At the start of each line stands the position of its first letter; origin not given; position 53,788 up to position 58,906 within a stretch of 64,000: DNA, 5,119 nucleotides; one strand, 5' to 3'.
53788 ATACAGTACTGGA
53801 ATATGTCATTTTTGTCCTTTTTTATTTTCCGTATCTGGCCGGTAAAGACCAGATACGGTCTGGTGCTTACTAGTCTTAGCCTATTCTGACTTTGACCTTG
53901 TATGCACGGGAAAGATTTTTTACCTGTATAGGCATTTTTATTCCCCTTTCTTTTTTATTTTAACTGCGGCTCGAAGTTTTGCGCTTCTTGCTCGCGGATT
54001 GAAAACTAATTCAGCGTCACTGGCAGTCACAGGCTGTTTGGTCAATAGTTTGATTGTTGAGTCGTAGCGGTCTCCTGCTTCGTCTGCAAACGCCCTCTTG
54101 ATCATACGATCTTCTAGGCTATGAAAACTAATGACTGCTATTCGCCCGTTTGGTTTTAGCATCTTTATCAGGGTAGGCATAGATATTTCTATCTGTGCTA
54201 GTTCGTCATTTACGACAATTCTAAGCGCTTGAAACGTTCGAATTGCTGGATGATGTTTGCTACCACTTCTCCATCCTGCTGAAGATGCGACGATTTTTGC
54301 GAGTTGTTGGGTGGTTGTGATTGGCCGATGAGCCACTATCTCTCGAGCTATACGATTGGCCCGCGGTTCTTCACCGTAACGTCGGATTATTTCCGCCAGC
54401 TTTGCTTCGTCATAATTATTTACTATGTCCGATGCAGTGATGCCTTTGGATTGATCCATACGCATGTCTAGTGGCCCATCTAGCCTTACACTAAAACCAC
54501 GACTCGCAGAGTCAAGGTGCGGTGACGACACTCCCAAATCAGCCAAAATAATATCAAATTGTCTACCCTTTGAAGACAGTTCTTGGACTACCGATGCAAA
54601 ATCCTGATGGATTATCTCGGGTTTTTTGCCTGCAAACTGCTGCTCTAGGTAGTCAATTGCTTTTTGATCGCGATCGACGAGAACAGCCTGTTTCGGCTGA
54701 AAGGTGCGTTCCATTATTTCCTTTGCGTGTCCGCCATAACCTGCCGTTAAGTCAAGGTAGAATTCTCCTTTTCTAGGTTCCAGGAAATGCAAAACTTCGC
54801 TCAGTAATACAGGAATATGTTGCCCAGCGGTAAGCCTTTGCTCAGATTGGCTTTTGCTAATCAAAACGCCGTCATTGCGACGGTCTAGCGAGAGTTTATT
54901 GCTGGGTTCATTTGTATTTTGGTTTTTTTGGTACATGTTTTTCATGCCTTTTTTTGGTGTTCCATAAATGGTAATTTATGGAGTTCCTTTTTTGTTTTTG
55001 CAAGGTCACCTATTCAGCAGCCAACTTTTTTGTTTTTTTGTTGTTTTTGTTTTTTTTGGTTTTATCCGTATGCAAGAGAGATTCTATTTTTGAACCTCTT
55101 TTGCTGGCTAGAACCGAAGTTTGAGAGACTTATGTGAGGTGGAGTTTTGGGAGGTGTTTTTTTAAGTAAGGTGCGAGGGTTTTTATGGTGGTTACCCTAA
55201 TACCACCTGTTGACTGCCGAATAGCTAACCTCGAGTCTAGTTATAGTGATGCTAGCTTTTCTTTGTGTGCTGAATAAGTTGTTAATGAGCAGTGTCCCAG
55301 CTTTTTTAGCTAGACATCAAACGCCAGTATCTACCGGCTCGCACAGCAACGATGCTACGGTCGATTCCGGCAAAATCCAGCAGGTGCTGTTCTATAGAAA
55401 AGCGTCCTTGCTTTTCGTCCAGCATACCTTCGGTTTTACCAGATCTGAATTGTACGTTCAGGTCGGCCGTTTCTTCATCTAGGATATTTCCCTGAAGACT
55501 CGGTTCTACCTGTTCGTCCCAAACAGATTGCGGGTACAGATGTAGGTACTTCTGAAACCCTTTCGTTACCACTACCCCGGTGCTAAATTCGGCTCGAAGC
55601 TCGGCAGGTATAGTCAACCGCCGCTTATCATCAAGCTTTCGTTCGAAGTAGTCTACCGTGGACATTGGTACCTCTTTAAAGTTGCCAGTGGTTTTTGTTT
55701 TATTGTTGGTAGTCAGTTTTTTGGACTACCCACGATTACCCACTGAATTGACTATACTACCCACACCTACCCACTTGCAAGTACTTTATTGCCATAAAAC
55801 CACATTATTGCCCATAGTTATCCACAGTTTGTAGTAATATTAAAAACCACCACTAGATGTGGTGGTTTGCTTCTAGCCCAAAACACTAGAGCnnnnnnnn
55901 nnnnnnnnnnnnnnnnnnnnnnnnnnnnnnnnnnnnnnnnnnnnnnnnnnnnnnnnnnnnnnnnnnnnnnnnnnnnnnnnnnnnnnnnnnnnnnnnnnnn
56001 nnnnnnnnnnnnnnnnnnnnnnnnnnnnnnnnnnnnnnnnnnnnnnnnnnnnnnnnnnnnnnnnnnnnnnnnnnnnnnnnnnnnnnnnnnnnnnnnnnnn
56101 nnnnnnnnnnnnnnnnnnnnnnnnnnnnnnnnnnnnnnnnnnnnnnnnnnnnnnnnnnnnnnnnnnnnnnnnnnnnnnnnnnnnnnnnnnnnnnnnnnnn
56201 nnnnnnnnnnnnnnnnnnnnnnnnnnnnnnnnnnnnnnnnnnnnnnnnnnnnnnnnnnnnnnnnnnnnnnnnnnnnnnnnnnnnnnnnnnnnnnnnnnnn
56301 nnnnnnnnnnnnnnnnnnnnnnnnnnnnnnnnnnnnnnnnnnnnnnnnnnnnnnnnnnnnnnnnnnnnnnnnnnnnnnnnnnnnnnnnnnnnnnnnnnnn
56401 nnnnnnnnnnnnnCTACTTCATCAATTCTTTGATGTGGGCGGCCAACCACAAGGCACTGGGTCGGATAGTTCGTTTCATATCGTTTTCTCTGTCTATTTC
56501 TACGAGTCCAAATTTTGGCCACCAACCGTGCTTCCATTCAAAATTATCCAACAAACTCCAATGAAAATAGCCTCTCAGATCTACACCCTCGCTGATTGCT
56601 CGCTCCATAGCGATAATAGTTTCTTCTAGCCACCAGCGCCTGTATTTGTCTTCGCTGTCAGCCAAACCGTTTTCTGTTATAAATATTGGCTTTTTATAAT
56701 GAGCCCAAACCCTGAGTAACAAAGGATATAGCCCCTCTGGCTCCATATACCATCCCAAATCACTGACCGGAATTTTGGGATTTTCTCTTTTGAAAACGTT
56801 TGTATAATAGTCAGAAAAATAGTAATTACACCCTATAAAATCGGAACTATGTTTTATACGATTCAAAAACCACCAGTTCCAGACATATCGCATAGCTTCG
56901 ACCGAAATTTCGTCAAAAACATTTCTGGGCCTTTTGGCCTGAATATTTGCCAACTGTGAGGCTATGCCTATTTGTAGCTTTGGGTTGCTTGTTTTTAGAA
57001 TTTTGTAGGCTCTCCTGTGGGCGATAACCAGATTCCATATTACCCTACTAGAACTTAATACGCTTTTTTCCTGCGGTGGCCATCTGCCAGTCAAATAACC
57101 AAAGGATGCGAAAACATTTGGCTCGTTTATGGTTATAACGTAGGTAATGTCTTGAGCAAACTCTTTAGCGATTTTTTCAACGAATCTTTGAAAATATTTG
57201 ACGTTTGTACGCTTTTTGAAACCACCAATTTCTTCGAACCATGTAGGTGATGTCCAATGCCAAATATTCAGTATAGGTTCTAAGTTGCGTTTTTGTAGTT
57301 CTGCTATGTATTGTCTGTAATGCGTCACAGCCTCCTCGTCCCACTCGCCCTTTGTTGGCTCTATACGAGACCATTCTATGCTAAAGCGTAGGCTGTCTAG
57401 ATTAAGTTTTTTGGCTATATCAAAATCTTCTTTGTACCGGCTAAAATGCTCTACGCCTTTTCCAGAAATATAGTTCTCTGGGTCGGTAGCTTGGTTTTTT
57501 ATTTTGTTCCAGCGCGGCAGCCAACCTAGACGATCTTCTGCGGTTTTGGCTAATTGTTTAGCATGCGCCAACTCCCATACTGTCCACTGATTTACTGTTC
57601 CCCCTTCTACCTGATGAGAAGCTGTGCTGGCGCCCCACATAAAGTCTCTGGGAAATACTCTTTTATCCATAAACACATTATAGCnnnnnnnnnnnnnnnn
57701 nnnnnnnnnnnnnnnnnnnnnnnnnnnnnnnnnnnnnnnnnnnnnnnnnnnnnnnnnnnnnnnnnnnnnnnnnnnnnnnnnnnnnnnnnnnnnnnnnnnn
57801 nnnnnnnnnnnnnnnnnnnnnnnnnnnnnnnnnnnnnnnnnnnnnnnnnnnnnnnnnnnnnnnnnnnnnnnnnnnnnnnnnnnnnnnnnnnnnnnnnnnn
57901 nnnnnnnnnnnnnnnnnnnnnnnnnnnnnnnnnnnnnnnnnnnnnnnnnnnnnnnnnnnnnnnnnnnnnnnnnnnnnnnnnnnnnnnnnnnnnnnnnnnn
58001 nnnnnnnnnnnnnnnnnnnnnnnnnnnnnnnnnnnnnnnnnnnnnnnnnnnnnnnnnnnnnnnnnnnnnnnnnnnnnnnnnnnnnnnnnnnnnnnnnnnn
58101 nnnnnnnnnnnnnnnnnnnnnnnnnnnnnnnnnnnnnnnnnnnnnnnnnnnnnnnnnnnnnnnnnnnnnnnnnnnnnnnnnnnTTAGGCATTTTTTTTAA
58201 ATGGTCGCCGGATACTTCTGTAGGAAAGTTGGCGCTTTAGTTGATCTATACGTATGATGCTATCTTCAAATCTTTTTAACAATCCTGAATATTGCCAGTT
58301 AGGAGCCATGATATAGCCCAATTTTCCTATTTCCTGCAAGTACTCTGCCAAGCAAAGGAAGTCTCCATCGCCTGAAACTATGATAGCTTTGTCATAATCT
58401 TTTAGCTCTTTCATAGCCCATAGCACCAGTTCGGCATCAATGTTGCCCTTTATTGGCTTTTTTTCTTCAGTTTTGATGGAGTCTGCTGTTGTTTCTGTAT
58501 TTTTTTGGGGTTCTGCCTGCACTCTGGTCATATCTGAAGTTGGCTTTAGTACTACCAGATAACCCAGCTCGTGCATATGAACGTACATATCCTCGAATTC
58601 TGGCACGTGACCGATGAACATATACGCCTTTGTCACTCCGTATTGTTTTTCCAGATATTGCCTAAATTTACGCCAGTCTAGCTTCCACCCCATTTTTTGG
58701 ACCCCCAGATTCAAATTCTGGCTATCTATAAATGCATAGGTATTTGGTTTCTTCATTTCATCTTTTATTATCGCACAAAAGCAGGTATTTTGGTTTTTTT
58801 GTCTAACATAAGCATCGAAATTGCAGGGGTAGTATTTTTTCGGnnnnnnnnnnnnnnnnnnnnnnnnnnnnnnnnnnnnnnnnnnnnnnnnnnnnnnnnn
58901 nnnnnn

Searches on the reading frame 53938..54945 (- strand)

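Call 20: search_protein_families(library=pfam, proteins=[window:53938-54945:-], max_evalue=0.001)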
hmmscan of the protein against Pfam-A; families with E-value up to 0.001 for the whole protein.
window:53938-54945:- (335 aa): 5 families
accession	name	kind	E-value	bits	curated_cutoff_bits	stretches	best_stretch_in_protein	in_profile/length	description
PF01795.25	Methyltransf_5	-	8.5e-93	311.6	27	1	42-329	3-308/309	MraW methylase family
PF13847.12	Methyltransf_31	-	8.3e-06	26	27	1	59-136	3-81/145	Methyltransferase domain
PF13649.12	Methyltransf_25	-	0.00012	23.1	27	1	64-135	2-70/97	Methyltransferase domain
PF03602.21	Cons_hypoth95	-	0.00013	22.1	24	1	60-136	42-120/182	Conserved hypothetical protein 95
PF01189.24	Methyltr_RsmB-F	-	0.00056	20.1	27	0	54-138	3-88/199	16S rRNA methyltransferase RsmB/F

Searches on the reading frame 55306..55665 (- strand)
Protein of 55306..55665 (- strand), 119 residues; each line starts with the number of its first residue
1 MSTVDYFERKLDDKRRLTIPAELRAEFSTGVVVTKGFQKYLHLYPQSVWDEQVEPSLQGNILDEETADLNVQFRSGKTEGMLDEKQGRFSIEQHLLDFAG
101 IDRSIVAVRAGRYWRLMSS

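Call 20: search_protein_families(library=pfam, proteins=[window:55306-55665:-], max_evalue=0.001)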
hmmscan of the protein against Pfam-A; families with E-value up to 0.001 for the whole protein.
window:55306-55665:- (119 aa): 1 family
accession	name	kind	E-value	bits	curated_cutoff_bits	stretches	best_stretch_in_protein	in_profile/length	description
PF02381.23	MraZ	-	1.3e-12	47.9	23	1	8-56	7-56/72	MraZ protein, putative antitoxin-like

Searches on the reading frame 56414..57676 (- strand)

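Call 20: search_protein_families(library=pfam, proteins=[window:56414-57676:-], max_evalue=0.001)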
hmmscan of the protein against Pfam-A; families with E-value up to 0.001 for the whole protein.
window:56414-57676:- (420 aa): 2 families
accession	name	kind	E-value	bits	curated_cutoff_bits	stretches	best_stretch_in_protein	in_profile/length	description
PF00232.24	Glyco_hydro_1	-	5.5e-82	276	22.6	2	6-273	3-252/453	Glycosyl hydrolase family 1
PF02057.21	Glyco_hydro_59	-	2.3e-05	24.3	27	1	122-186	78-142/294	Glycosyl hydrolase family 59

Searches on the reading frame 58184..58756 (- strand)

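Call 3: search_protein_families(library=pfam, proteins=[window:58184-58756:-], max_evalue=0.01)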
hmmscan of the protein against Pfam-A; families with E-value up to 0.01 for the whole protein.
window:58184-58756:- (190 aa): 1 family
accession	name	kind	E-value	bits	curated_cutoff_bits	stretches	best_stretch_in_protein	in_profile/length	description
PF01936.24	NYN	-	5.6e-13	50.1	24.2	1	8-167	4-141/145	NYN domain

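Call 66: search_protein_families(library=padloc, proteins=[window:58184-58756:-], max_evalue=0.001)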
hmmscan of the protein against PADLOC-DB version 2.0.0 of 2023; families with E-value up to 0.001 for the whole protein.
window:58184-58756:- (190 aa): 2 families
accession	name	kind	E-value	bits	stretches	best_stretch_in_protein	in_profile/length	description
PDLC01154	NYN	-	4.7e-10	37.3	1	6-177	148-302/310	"LabA-like protein, NYN family nuclease"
PDLC04163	HEC-09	-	3.4e-05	21.6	1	7-172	5-176/203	-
